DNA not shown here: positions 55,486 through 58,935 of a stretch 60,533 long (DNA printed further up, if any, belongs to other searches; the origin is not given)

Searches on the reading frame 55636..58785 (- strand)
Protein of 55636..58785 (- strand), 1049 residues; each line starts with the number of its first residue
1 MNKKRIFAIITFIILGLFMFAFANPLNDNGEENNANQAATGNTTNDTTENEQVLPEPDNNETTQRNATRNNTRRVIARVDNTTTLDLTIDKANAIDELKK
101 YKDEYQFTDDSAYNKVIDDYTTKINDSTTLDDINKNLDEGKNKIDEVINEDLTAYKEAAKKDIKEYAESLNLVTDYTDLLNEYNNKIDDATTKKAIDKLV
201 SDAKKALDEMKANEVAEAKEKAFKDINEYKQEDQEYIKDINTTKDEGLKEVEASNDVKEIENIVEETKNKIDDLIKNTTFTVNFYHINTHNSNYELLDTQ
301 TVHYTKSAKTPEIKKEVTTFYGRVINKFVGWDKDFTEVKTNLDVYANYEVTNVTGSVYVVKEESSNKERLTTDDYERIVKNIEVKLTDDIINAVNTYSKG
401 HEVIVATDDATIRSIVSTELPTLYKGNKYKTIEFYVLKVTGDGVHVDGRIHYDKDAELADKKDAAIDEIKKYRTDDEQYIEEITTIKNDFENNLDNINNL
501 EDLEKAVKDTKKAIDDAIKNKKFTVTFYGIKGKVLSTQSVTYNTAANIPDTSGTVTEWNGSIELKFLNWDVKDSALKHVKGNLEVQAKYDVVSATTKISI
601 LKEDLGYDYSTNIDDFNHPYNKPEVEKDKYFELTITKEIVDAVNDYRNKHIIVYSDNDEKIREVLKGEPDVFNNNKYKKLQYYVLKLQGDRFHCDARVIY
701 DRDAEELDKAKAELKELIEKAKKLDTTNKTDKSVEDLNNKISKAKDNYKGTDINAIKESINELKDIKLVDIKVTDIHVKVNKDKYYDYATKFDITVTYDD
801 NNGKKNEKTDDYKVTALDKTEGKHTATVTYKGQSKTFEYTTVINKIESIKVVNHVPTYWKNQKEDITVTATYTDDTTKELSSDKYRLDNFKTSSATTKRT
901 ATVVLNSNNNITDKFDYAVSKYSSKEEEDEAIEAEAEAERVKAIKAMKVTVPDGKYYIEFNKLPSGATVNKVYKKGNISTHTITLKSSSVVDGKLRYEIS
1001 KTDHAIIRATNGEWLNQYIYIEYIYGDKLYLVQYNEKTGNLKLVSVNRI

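Call 10: search_protein_families(library=pfam, proteins=[window:55636-58785:-], max_evalue=0.01)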
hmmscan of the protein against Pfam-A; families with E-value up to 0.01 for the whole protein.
window:55636-58785:- (1049 aa): 0 families

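Call 11: search_protein_families(library=ncbifam, proteins=[window:55636-58785:-], max_evalue=0.01)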
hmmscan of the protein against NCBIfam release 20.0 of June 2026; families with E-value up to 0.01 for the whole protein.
window:55636-58785:- (1049 aa): 1 family
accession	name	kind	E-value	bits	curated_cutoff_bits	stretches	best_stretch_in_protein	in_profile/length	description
TIGR02047.1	CadR-PbrR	equivalog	0.00017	21.7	151.45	1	48-142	20-110/127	Cd(II)/Pb(II)-responsive transcriptional regulator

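Call 12: find_encoding_contigs(protein=window:55636-58785:-, flank=10000, max_places=6)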
Protein window:55636-58785:- (1049 aa): no gene with exactly this product is on record in the collection.

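Call 13: find_homologous_proteins(query=window:55636-58785:-)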
Query window:55636-58785:- (1049 aa): 18 proteins with E <= 0.001 among 8000 candidates.
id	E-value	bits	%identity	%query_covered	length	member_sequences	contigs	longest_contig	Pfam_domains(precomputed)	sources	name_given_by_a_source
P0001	0.0e+0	2240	100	100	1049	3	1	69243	-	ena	-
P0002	0.0e+0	1698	80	99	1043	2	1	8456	-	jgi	-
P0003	0.0e+0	1081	53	71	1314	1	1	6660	-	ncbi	-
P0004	4.9e-225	768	45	68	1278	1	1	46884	-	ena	-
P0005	8.7e-220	751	46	53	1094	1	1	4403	-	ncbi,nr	ncbi:MAG: hypothetical protein K6E99_01290 [Bacilli bacterium]|nr:hypothetical protein [Bacilli bact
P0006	1.7e-203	697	37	100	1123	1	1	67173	-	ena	-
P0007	5.0e-203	695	37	94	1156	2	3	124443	-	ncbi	-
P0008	6.2e-195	668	37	76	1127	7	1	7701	-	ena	-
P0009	3.6e-167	576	40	99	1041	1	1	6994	-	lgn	-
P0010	2.0e-153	531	38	70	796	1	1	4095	-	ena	-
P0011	9.1e-115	403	37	48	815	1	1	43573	-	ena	-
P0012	7.0e-34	135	30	35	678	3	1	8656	-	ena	-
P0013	8.6e-33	132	32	26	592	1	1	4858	-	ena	-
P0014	3.7e-30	123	44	7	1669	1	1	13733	PF09479.17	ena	-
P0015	1.5e-18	85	25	31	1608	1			PF09479.17,PF00404.25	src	-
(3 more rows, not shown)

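Call 14: find_encoding_contigs(protein=P0002, flank=10000, max_places=3)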
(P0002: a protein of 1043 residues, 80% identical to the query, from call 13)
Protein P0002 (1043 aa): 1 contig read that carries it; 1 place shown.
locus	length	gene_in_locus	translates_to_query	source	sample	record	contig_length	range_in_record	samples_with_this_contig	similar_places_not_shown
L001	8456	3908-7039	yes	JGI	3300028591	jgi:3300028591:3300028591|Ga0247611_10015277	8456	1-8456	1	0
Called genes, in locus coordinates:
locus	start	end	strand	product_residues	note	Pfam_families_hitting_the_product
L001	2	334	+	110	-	?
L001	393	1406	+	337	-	PF03706:LPG_synthase_TM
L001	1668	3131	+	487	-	PF01336:tRNA_anti-codon, PF00152:tRNA-synt_2, PF01409:tRNA-synt_2d (faint)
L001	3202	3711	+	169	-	PF10502:Peptidase_S26, PF00717:Peptidase_S24 (weak)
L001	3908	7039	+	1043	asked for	-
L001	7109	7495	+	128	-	PF08000:bPH_1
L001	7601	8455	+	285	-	?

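Call 15: find_encoding_contigs(protein=P0004, flank=10000, max_places=3)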
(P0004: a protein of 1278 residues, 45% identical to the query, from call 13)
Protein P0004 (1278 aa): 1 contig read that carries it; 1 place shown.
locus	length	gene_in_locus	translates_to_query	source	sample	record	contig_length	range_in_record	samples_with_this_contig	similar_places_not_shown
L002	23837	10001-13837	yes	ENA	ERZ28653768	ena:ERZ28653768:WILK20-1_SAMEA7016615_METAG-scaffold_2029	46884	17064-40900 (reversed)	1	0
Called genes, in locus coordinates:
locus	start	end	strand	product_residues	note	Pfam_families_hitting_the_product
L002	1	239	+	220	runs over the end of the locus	-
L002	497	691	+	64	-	-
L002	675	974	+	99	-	PF07866:DUF1653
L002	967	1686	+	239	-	PF00117:GATase, PF07722:Peptidase_C26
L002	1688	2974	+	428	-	PF02403:Seryl_tRNA_N, PF00587:tRNA-synt_2b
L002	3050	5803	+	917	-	PF18884:TSP3_bac (weak), PF00092:VWA, PF13519:VWA_2, PF13768:VWA_3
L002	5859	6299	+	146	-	-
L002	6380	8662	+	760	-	PF13491:FtsK_4TM (faint), PF17854:FtsK_alpha, PF01580:FtsK_SpoIIIE, PF01935:DUF87 (weak), PF09397:FtsK_gamma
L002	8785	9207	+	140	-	-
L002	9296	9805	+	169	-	PF10502:Peptidase_S26, PF00717:Peptidase_S24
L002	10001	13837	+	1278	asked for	-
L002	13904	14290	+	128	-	PF08000:bPH_1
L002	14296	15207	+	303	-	PF10298:WhiA_N, PF14527:LAGLIDADG_WhiA, PF14528:LAGLIDADG_3 (weak), PF02650:HTH_WhiA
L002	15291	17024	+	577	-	PF07963:N_methyl (weak), PF12733:Cadherin-like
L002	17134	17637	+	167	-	PF07963:N_methyl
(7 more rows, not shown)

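Call 16: find_encoding_contigs(protein=P0006, flank=10000, max_places=3)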
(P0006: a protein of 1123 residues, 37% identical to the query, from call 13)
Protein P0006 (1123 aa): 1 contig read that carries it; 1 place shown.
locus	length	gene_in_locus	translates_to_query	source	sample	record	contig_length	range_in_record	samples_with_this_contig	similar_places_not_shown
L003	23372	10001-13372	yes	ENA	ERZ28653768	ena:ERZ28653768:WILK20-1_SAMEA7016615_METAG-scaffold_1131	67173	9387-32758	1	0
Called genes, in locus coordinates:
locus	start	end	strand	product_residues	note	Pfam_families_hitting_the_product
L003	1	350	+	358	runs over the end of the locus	PF01757:Acyl_transf_3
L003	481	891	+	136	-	PF12844:HTH_19, PF13560:HTH_31 (weak), PF01381:HTH_3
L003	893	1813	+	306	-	PF02517:Rce1-like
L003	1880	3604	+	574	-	-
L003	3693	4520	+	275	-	-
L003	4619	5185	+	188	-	PF12844:HTH_19, PF13560:HTH_31 (weak), PF01381:HTH_3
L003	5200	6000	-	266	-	PF21302:Zn_ribbon_RlmA, PF01209:Ubie_methyltran (weak), PF13489:Methyltransf_23, PF02390:Methyltransf_4 (weak), PF13847:Methyltransf_31, PF08241:Methyltransf_11, PF08242:Methyltransf_12, PF13649:Methyltransf_25, +1 more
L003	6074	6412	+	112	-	PF08713:DNA_alkylation (weak)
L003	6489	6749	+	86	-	-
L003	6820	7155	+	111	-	-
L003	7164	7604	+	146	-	-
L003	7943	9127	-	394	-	PF01704:UDPGP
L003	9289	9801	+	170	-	PF10502:Peptidase_S26, PF00717:Peptidase_S24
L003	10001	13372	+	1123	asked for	-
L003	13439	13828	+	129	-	PF08000:bPH_1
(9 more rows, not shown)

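Call 17: find_encoding_contigs(protein=P0007, flank=10000, max_places=3)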
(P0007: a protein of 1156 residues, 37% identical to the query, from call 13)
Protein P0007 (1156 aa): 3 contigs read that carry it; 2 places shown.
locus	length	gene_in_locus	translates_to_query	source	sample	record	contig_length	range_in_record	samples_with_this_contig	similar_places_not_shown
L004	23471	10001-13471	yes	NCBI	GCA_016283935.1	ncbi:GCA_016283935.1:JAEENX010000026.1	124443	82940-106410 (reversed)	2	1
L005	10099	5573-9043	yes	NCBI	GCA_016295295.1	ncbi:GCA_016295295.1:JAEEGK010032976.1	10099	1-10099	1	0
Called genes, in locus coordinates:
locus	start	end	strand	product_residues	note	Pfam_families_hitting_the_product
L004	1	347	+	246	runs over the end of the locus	PF13476:AAA_23, PF02463:SMC_N (faint), PF13175:AAA_15 (weak), PF00005:ABC_tran (weak), PF13175:AAA_15, PF13304:AAA_21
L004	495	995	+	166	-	-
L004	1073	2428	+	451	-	PF00303:Thymidylat_synt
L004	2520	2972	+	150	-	-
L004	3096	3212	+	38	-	-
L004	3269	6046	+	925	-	PF18998:Flg_new_2 (faint), PF09479:Flg_new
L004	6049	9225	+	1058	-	PF00150:Cellulase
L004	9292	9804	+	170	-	PF10502:Peptidase_S26, PF00717:Peptidase_S24 (weak)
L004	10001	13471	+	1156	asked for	-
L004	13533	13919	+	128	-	PF08000:bPH_1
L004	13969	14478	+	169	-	PF10688:Imp-YgjV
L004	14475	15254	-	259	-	PF01501:Glyco_transf_8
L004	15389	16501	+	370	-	PF05738:Cna_B (weak)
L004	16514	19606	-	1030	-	-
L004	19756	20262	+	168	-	-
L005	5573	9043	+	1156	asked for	-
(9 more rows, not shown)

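Call 18: find_encoding_contigs(protein=P0003, flank=10000, max_places=2)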
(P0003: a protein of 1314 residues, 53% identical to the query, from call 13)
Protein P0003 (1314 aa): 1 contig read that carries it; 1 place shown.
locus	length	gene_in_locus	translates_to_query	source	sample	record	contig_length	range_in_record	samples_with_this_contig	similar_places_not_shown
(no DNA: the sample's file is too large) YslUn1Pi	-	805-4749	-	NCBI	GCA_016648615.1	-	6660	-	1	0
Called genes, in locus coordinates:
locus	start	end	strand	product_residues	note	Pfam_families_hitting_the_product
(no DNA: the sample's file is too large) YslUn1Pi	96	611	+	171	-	PF10502:Peptidase_S26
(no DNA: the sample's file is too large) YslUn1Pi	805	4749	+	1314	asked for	-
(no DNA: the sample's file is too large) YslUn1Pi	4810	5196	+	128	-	PF08000:bPH_1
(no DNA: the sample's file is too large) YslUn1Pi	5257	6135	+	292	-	PF13476:AAA_23, PF24389:ORC-CDC6-like (weak), PF02463:SMC_N (faint), PF13175:AAA_15, PF13304:AAA_21 (weak)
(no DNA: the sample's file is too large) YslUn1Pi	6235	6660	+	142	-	?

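Call 19: find_encoding_contigs(protein=P0009, flank=10000, max_places=2)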
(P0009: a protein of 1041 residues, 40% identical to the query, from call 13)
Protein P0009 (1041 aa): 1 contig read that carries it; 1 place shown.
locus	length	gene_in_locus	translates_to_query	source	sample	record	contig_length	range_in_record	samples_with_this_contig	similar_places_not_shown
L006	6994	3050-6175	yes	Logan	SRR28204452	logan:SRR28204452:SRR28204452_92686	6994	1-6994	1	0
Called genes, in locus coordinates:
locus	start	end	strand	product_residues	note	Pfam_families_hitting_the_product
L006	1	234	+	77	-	?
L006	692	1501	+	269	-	PF00754:F5_F8_type_C (weak)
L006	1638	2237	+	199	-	-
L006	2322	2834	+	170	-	PF10502:Peptidase_S26, PF00717:Peptidase_S24 (weak)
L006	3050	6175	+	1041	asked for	-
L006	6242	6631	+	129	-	PF08000:bPH_1, PF14470:bPH_3 (weak)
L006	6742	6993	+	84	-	?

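Call 20: find_encoding_contigs(protein=P0008, flank=10000, max_places=2)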
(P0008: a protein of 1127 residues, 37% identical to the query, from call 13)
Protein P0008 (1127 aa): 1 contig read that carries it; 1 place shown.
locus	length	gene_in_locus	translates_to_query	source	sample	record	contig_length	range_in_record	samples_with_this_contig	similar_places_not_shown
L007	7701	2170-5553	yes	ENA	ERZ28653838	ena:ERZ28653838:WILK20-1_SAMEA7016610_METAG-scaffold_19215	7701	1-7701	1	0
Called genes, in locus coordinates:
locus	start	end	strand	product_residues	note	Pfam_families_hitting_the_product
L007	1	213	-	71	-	?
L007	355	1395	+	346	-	-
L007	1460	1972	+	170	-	PF10502:Peptidase_S26, PF00717:Peptidase_S24 (weak)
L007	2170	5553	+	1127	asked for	-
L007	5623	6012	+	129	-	PF08000:bPH_1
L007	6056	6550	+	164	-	PF10688:Imp-YgjV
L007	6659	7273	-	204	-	PF21827:New_glue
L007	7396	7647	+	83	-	-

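Call 21: find_encoding_contigs(protein=P0011, flank=10000, max_places=2)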
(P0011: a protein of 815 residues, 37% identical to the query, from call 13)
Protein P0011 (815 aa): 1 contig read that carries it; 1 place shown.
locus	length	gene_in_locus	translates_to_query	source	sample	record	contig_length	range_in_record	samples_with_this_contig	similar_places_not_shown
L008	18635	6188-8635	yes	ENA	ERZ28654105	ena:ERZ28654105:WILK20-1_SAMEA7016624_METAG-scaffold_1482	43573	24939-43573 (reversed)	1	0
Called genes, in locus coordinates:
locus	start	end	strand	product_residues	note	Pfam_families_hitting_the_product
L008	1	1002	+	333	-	?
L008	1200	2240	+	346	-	-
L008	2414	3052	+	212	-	-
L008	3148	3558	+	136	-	PF12844:HTH_19, PF13560:HTH_31 (weak), PF01381:HTH_3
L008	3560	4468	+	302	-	PF02517:Rce1-like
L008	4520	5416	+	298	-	PF04015:DUF362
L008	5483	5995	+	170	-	PF10502:Peptidase_S26, PF00717:Peptidase_S24 (weak)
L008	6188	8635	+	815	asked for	-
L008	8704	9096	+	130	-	PF08000:bPH_1, PF14470:bPH_3 (weak)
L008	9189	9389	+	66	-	PF04014:MazE_antitoxin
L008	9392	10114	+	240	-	PF00005:ABC_tran, PF13304:AAA_21 (faint)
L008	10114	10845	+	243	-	PF01061:ABC2_membrane, PF12698:ABC2_membrane_3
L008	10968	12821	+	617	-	PF08757:CotH, PF02368:Big_2, PF00404:Dockerin_1 (weak)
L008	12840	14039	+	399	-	PF12733:Cadherin-like (weak)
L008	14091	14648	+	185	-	PF04011:LemA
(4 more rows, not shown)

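Call 22: find_encoding_contigs(protein=P0005, flank=10000, max_places=2)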
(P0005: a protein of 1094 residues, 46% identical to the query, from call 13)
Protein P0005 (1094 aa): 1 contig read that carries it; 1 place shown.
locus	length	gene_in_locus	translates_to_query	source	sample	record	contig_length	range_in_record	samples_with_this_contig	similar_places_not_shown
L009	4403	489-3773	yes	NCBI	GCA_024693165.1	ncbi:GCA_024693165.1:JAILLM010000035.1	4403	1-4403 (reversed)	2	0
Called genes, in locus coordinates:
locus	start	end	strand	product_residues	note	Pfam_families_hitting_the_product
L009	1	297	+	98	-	PF10502:Peptidase_S26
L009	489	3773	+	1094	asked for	-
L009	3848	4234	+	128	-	PF08000:bPH_1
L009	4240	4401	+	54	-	?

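Call 29: find_related_loci(query=A2, collection=genome_contigs, flank=3000)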
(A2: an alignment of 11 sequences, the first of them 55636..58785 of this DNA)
Query A2 (1049 aa) in genome_contigs; peptide patterns used: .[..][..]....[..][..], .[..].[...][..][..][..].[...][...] (x = any residue, [..] = any of these).
279 stretches matched a pattern; 5 encode a relative of the query (tblastn E <= 1e-3); 3 distinct loci.
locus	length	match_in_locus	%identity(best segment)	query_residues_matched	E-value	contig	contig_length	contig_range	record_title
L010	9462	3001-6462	37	1-1045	2e-145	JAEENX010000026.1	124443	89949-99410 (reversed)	MAG: Bacilli bacterium isolate Tb.RUG.273 NODE_5656134_length_124443_cov_1.693499, whole genome shotgun sequence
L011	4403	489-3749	46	1-915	1e-123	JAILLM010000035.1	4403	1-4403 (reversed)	MAG: Bacilli bacterium isolate RUI228 k141_2297176_flag=1_multi=14.0000_len=4403, whole genome shotgun sequence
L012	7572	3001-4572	32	1-461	5e-52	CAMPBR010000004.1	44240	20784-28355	MAG: uncultured Tenericutes bacterium isolate SRR873610_bin.104_metaWRAP_v1.3_MAG genome assembly, contig: NODE_992_leng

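Call 58: predict_structure(alignment_id=A2)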
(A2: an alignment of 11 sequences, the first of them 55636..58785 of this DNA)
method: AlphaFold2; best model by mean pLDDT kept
length: 1049 residues; sequences in the alignment: 11
mean_pLDDT: 77.6   pTM: 0.30
mean pLDDT of the five models: 77.6, 75.9, 74.4, 73.2, 73.2
residues with pLDDT >= 90: 238; 70-90: 590; 50-70: 109; < 50: 112
segments of 3 or more residues with pLDDT < 50: 1-85, 604-627, 782-784
pLDDT, mean of each block of 10 residues (from residue 1): 27 34 30 27 27 30 26 29 60 89 80 89 88 90 89 90 90 85 91 88 91 90 93 90 94 91 94 92 89 87 91 88 89 89 91 90 76 84 87 83 84 88 83 89 86 83 88 88 91 85 89 91 87 84 86 61 82 81 84 82 46 38 49 85 73 78 77 68 80 77 79 90 81 87 90 87 84 76 51 78 77 71 77 77 72 89 89 78 88 86 87 91 78 67 57 70 70 80 78 76 81 72 79 78 77
secondary structure, 60 per line:
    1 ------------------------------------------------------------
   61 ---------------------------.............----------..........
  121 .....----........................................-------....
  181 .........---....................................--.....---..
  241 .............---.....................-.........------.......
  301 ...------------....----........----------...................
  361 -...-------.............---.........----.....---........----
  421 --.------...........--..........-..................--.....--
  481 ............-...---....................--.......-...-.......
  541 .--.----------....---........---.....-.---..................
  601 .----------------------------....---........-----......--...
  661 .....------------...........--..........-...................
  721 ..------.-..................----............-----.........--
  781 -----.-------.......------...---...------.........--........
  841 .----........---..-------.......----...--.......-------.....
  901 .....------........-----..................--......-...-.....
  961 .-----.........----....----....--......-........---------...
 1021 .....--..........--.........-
elements in order (helices of 4 or more, strands of 3 or more residues): H88-100 H111-125 H130-169 H177-189 H193-228 H231-235 H239-253 H257-277 E279-287 E294-303 E316-319 E324-331 E342-360 E375-384 H388-396 E401-405 H409-415 E430-440 E443-452 H454-471 H474-478 H481-492 H500-519 E522-528 E534-541 E555-558 E562-569 H573-577 E583-601 E630-633 H637-644 E650-655 H658-664 E678-688 E691-700 H702-722 H731-748 H753-764 E770-778 E794-800 E807-809 E813-815 E822-830 E833-841 E846-853 E866-872 E877-879 E885-888 E896-905 E912-919 H925-942 E945-950 E956-961 E967-975 E980-983 E988-991 E994-999 H1001-1008 E1018-1025 E1028-1037 E1040-1048
